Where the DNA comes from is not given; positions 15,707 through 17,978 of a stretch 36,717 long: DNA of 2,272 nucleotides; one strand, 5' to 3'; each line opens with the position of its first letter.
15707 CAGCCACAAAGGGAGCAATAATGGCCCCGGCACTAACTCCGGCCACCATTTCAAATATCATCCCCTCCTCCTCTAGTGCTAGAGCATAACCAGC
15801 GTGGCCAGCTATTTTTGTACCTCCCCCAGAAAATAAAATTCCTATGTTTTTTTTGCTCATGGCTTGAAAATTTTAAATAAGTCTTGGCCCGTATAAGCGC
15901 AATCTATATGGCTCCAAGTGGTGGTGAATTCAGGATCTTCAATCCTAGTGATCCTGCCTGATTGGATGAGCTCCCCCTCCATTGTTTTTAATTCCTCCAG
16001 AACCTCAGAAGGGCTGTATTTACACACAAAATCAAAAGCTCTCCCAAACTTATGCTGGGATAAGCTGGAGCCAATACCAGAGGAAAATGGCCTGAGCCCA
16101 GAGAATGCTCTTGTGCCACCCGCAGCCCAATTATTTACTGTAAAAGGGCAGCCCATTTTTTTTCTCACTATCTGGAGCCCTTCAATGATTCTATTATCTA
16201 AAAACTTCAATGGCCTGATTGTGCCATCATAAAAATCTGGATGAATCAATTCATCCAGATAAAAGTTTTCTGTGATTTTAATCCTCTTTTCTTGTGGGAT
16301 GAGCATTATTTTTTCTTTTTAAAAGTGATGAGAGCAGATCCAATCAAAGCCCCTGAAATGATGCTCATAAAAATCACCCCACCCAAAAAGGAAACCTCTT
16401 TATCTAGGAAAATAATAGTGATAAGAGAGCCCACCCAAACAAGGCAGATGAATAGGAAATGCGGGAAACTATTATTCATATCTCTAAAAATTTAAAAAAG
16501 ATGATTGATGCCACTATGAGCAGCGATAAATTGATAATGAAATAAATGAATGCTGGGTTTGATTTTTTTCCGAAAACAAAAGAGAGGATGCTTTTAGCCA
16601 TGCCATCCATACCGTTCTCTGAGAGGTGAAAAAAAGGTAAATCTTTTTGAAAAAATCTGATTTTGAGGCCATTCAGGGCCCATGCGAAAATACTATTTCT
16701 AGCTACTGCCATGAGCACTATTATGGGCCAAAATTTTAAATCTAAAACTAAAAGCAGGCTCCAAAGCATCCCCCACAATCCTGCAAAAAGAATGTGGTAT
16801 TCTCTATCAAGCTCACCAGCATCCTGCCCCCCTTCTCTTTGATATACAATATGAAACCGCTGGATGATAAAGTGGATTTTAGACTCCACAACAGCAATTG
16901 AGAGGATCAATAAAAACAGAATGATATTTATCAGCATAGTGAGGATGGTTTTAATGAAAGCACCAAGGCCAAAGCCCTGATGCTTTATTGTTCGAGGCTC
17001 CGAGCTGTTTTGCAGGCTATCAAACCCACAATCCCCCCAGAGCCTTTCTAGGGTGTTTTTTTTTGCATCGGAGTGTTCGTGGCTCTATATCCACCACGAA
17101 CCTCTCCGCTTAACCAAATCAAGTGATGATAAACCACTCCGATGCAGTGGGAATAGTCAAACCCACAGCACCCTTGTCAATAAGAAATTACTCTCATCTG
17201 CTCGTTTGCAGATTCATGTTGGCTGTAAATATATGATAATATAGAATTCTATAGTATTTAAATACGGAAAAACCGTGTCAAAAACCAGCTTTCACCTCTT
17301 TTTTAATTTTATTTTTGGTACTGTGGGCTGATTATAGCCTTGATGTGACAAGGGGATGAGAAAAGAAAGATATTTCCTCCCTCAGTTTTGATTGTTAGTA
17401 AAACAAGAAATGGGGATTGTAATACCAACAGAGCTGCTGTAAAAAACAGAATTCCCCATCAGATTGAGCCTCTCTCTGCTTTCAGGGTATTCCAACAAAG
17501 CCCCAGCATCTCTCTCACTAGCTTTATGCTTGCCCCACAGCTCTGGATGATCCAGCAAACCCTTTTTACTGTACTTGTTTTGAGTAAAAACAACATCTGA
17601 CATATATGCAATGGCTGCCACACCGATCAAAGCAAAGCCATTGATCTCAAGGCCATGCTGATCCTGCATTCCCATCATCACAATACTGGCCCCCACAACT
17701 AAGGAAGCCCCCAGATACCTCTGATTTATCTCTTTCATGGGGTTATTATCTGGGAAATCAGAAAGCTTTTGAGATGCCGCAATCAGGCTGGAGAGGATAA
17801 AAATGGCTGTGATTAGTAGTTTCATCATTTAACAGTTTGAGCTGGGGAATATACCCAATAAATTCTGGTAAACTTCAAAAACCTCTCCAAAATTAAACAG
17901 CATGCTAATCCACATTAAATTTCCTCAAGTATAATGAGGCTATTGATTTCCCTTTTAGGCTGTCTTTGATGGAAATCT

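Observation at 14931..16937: Lysis operon in which a patatin-like phospholipase is translationally coupled to the endolysin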

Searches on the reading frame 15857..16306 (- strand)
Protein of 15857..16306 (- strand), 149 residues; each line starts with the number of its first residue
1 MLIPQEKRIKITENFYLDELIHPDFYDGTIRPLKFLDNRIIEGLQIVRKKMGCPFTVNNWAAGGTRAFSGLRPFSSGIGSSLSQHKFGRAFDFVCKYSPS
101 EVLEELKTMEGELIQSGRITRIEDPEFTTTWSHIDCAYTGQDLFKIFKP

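Call 4: search_protein_families(library=pfam, proteins=[window:15857-16306:-], max_evalue=0.1)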
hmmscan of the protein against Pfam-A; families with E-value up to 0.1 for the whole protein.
window:15857-16306:- (149 aa): 2 families
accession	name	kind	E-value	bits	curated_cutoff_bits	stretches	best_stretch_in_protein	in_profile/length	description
PF18172.6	LepB_GAP_N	-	0.023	15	27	1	59-134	58-127/188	LepB GAP domain N-terminal subdomain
PF13539.11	Peptidase_M15_4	-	0.034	15.2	25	1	80-100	4-24/70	D-alanyl-D-alanine carboxypeptidase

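Call 6: search_protein_families(library=phrogs, proteins=[window:15857-16306:-], max_evalue=0.01)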
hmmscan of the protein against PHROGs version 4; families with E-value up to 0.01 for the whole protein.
window:15857-16306:- (149 aa): 1 family
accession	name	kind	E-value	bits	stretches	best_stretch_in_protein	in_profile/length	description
phrog_894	-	lysis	9.7e-15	55.4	1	4-136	39-161/389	endolysin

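Call 7: search_protein_families(library=padloc, proteins=[window:15857-16306:-], max_evalue=0.01)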
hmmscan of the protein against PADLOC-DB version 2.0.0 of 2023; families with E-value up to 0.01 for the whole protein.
window:15857-16306:- (149 aa): 0 families

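Call 30: search_solved_structures(query=window:15857-16306:-, max_evalue=1, show_alignments=2)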
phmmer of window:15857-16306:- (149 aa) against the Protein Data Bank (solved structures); distinct sequences matched with E-value up to 1: 1.
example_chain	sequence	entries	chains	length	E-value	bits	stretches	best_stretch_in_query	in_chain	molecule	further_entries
2qgx_A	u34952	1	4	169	0.88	12.9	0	16-62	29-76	Ubiquitin-conjugating enzyme E2 Q1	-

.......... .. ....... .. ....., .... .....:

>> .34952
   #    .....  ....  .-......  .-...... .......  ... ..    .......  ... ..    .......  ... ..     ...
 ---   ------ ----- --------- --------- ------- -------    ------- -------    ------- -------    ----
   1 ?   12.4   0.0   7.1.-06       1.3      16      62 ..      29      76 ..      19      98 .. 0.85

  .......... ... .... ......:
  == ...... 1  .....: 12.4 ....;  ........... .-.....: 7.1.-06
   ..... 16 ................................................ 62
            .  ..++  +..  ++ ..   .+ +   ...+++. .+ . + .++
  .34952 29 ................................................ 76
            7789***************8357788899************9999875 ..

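Call 51: search_protein_families(library=ncbifam, proteins=[window:15857-16306:-], max_evalue=0.01)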
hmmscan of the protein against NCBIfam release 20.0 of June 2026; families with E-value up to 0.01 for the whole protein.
window:15857-16306:- (149 aa): 0 families

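Call 52: search_solved_structures(query=A3, max_evalue=1, show_alignments=2)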
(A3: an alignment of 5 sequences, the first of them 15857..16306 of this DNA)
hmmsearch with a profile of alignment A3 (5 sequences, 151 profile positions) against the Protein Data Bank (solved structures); distinct sequences matched with E-value up to 1: 0.

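Call 53: find_homologous_proteins(query=window:15857-16306:-, max_evalue=0.001)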
Query window:15857-16306:- (149 aa): 16 proteins with E <= 0.001 among 29 candidates.
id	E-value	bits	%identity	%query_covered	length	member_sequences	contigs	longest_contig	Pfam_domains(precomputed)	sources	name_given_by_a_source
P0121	4.6e-97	340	100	100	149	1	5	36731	-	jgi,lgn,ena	-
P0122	1.2e-64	235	68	100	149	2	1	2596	-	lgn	-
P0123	1.7e-55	205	62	100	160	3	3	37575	-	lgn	-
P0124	2.0e-54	202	61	100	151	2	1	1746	-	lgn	-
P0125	6.0e-51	190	60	100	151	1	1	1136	-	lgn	-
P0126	3.9e-47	178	55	100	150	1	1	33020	PF08291.17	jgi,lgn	jgi:hypothetical protein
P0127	4.9e-47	178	56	100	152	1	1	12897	-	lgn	-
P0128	5.7e-45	171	54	100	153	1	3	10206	-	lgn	-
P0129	7.2e-17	80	38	86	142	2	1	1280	PF08291.17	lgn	-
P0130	8.3e-16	76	38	93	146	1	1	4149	-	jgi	jgi:hypothetical protein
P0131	6.9e-12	64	37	88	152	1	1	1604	-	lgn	-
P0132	6.4e-10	57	36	74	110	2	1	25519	-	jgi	jgi:hypothetical protein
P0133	1.2e-9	56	33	87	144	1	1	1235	PF08291.17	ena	-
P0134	7.5e-8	51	33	93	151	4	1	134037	-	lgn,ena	-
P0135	1.1e-6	47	33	93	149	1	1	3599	-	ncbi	-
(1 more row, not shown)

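Call 56: search_solved_structures(query=A4, max_evalue=5, show_alignments=2)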
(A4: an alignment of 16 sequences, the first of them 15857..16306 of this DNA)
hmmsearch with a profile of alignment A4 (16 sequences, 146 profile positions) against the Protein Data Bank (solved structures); distinct sequences matched with E-value up to 5: 3.
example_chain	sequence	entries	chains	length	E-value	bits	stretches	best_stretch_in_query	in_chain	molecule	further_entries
4y6w_A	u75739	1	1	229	7.7e-05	26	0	76-112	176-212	NaB(AB)3ACb - light chain TPR-like repeats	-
4y6c_A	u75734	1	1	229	0.0013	22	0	76-112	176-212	ANSERINA PUTATIVE KINESIN LIGHT chain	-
3dcd_A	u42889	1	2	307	0.039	17.2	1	76-111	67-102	Galactose mutarotase related enzyme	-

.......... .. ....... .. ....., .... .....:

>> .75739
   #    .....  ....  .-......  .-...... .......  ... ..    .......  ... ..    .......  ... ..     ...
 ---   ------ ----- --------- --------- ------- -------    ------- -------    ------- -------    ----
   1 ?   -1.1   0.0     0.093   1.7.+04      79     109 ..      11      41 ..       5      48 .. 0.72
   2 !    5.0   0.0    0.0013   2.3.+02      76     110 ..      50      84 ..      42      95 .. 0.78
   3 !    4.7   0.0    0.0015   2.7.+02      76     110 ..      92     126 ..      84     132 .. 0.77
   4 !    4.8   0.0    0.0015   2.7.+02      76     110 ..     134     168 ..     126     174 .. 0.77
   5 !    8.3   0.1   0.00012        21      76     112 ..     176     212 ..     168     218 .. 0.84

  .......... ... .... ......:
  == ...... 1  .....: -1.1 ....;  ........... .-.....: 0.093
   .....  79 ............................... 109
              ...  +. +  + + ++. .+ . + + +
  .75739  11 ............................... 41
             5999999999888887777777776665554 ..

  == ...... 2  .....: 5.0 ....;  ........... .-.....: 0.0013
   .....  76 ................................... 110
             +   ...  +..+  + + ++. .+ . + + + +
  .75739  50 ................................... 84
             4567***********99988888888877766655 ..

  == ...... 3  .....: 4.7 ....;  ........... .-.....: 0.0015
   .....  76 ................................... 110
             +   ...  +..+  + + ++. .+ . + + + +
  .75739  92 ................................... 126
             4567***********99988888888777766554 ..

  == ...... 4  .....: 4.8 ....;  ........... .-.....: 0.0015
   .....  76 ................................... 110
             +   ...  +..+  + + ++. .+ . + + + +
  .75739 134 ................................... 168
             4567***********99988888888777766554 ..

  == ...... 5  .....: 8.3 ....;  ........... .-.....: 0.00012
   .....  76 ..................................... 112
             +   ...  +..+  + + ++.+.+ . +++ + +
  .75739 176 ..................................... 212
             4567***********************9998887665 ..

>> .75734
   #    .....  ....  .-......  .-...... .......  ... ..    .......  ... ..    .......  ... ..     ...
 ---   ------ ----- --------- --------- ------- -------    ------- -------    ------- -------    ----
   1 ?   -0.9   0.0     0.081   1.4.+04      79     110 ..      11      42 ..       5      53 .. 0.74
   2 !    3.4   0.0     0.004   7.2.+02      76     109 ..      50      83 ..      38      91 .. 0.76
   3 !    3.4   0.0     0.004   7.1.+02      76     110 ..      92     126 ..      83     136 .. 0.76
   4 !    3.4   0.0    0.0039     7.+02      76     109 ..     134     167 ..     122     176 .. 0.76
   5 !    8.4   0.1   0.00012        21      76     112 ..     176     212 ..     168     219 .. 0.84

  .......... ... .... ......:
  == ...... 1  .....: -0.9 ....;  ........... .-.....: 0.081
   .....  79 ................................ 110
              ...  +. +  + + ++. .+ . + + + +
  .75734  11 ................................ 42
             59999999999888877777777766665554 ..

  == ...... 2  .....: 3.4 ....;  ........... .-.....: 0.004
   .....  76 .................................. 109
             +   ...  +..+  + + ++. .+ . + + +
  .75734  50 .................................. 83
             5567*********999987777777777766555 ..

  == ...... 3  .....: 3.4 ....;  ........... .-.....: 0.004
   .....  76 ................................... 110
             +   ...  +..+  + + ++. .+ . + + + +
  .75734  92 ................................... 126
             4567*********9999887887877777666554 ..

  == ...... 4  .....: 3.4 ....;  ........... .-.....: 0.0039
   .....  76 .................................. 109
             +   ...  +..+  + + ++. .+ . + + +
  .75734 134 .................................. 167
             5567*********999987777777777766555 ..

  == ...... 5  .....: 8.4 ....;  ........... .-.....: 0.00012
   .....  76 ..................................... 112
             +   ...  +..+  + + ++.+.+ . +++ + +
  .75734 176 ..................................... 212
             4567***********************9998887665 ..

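Call 62: predict_structure(alignment_id=A4)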
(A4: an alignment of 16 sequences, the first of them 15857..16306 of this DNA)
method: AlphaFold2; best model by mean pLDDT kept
length: 149 residues; sequences in the alignment: 16
mean_pLDDT: 92.0   pTM: 0.84
mean pLDDT of the five models: 92.0, 91.4, 86.5, 80.3, 56.5
residues with pLDDT >= 90: 124; 70-90: 23; 50-70: 2; < 50: 0
segments of 3 or more residues with pLDDT < 50: none
pLDDT, mean of each block of 10 residues (from residue 1): 92 95 94 95 94 90 93 83 88 92 95 95 89 92 93
secondary structure, 60 per line:
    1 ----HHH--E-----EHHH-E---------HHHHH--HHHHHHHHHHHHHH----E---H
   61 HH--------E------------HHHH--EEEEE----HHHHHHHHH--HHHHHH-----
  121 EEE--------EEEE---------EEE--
elements in order: H31-35 H38-51 H84-87 E90-94 H99-107 H110-115 E121-123 E132-135 E145-147

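Call 66: fold_search(model_id=the predicted structure, library=pdb)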
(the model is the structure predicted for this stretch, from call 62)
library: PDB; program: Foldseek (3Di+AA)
matches with E <= 10: 49; with E <= 0.001: 0
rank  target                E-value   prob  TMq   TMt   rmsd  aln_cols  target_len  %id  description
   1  1lbu                  4.0e-03  0.99  0.46  0.34   6.4       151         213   22  HYDROLASE METALLO (ZN) DD-PEPTIDASE (released 1996-11-08)
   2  6pjv                  1.5e-01  0.20  0.29  0.28  10.8       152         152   16  Structure of Human Sonic Hedgehog in complex with Zinc and Magnesium (released 2019-11-13)
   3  9flj                  1.9e-01  0.54  0.38  0.50   4.6       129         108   17  Crystal structure of the C-terminal domain of VldE from Streptococcus pneumoniae containing three zinc atoms at the bind (released 2025-01-22)
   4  9flk                  4.7e-01  0.38  0.39  0.51   5.3       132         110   14  Crystal structure of the C-terminal domain of VldE from Streptococcus pneumoniae containing two zinc atoms at the bindin (released 2025-01-22)
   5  9flm                  5.0e-01  0.30  0.37  0.46   5.8       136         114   15  Crystal structure of the C-terminal domain of VldE from Streptococcus pneumoniae in a catalytically competent conformati (released 2025-01-22)
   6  2wg3_B                6.1e-01  0.09  0.28  0.28  11.5       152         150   16  Crystal structure of the complex between human hedgehog-interacting protein HIP and desert hedgehog without calcium (released 2009-06-30)
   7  3k7i                  6.5e-01  0.12  0.31  0.30   9.2       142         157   15  Crystal structure of the E131K mutant of the Indian Hedgehog N-terminal signalling domain (released 2011-01-26)
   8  3k7g                  7.4e-01  0.12  0.30  0.29   8.8       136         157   16  Crystal structure of the Indian Hedgehog N-terminal signalling domain (released 2011-01-26)
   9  4dwo                  9.6e-01  0.14  0.33  0.21   9.0       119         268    8  Crystal structure of a haloacid dehalogenase-like hydrolase (Target EFI-900331) from Bacteroides thetaiotaomicron with b (released 2012-03-28)
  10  1o4s_B                1.2e+00  0.08  0.26  0.12   7.6       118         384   10  Crystal structure of Aspartate aminotransferase (TM1255) from Thermotoga maritima at 1.90 A resolution (released 2003-07-08)
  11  9flh                  1.3e+00  0.16  0.36  0.47   5.9       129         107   17  Crystal structure of the C-terminal domain of VldE from Streptococcus pneumoniae containing four zinc atoms at the bindi (released 2025-01-22)
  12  1o4s_A                1.3e+00  0.08  0.26  0.13   7.8       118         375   10  Crystal structure of Aspartate aminotransferase (TM1255) from Thermotoga maritima at 1.90 A resolution (released 2003-07-08)
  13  5bk7_H                1.6e+00  0.07  0.26  0.13  10.0       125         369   11  The structure of MppP E15A mutant soaked with the substrate L-arginine (released 2018-09-05)
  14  2ibg_G                1.7e+00  0.15  0.35  0.38   6.2       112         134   13  Crystal Structure of Hedgehog Bound to the FNIII Domains of Ihog (released 2006-10-24)
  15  6c9b_B                1.7e+00  0.06  0.26  0.13  10.1       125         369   10  The structure of MppP soaked with the products 4HKA and 2KA (released 2018-04-04)
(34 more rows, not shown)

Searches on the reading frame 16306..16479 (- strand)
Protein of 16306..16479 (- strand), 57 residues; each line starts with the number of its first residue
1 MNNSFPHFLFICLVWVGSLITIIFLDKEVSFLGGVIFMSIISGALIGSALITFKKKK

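Call 4: search_protein_families(library=pfam, proteins=[window:16306-16479:-], max_evalue=0.1)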
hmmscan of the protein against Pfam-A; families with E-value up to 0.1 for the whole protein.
window:16306-16479:- (57 aa): 1 family
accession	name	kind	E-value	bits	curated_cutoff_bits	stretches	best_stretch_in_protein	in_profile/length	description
PF04133.19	Vps55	-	0.058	13.7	24.6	1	4-53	64-112/120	Vacuolar protein sorting 55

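Call 6: search_protein_families(library=phrogs, proteins=[window:16306-16479:-], max_evalue=0.01)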
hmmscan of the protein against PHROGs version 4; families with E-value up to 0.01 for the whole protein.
window:16306-16479:- (57 aa): 0 families

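Call 7: search_protein_families(library=padloc, proteins=[window:16306-16479:-], max_evalue=0.01)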
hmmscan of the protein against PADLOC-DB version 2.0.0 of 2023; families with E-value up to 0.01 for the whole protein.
window:16306-16479:- (57 aa): 0 families

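Call 51: search_protein_families(library=ncbifam, proteins=[window:16306-16479:-], max_evalue=0.01)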
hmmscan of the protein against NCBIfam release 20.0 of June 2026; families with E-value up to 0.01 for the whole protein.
window:16306-16479:- (57 aa): 0 families

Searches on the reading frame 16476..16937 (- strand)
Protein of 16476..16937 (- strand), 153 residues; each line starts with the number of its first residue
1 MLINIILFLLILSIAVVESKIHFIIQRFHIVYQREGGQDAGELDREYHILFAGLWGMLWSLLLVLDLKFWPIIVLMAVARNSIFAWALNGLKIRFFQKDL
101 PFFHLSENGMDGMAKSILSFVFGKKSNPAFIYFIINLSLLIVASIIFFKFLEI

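Call 4: search_protein_families(library=pfam, proteins=[window:16476-16937:-], max_evalue=0.1)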
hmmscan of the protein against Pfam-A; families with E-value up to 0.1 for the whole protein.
window:16476-16937:- (153 aa): 0 families

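Call 6: search_protein_families(library=phrogs, proteins=[window:16476-16937:-], max_evalue=0.01)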
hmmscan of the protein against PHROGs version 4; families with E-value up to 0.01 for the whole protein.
window:16476-16937:- (153 aa): 0 families

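Call 7: search_protein_families(library=padloc, proteins=[window:16476-16937:-], max_evalue=0.01)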
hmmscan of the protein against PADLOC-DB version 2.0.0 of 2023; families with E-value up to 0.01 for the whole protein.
window:16476-16937:- (153 aa): 0 families

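Call 51: search_protein_families(library=ncbifam, proteins=[window:16476-16937:-], max_evalue=0.01)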
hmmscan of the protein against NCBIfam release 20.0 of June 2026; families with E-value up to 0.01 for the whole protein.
window:16476-16937:- (153 aa): 0 families

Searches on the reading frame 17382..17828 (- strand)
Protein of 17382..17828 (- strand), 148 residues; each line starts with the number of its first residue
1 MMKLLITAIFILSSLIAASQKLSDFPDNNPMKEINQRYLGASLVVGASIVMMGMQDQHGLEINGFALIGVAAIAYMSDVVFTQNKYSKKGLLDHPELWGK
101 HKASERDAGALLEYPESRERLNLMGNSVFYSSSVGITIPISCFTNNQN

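Call 4: search_protein_families(library=pfam, proteins=[window:17382-17828:-], max_evalue=0.1)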
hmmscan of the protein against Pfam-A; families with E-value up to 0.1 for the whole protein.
window:17382-17828:- (148 aa): 0 families

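Call 6: search_protein_families(library=phrogs, proteins=[window:17382-17828:-], max_evalue=0.01)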
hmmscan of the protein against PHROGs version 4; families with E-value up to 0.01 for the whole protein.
window:17382-17828:- (148 aa): 0 families

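Call 51: search_protein_families(library=ncbifam, proteins=[window:17382-17828:-], max_evalue=0.01)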
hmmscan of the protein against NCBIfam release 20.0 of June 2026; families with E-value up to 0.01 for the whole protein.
window:17382-17828:- (148 aa): 0 families
